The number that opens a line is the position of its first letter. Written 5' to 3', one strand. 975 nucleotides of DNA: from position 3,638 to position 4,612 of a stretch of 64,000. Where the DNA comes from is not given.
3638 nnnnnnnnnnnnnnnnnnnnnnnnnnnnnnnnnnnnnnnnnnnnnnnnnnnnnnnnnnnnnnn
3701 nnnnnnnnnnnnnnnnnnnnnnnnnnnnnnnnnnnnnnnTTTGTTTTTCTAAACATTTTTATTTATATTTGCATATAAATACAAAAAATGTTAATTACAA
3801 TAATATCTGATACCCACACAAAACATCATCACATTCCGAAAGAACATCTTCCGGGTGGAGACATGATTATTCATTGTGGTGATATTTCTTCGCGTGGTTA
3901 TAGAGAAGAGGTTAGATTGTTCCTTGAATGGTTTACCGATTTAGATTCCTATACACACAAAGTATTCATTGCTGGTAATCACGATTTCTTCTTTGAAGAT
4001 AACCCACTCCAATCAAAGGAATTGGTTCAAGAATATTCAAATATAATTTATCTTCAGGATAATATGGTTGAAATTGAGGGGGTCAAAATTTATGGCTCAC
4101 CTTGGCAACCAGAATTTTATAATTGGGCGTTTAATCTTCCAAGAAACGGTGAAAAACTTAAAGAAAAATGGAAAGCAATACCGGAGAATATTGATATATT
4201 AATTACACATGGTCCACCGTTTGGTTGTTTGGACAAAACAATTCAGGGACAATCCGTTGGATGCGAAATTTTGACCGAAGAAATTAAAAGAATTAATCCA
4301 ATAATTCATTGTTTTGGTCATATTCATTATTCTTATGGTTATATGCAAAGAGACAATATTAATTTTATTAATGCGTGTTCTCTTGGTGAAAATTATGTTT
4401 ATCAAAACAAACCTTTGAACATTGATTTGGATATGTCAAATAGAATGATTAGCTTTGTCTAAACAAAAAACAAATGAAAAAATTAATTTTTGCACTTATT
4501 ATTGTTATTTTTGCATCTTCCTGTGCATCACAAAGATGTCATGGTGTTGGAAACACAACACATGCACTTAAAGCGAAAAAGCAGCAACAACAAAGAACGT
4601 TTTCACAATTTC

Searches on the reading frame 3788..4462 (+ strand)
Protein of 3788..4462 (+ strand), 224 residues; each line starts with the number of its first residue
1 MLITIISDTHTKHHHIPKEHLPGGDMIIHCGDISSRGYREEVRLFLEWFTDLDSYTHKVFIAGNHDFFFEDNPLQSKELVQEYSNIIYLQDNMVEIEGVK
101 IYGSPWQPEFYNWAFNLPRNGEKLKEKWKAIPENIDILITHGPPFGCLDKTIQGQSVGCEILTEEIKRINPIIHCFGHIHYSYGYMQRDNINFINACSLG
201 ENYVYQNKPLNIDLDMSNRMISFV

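Call 105: search_protein_families(library=phrogs, proteins=[window:3788-4462:+], max_evalue=0.001)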
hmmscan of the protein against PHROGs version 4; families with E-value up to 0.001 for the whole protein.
window:3788-4462:+ (224 aa): 2 families
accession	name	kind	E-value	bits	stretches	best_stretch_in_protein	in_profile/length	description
phrog_1649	-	other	2.7e-22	79.8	1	1-207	36-278/308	metallo-phosphoesterase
phrog_547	-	other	4.4e-06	27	1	23-102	72-143/245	phosphoesterase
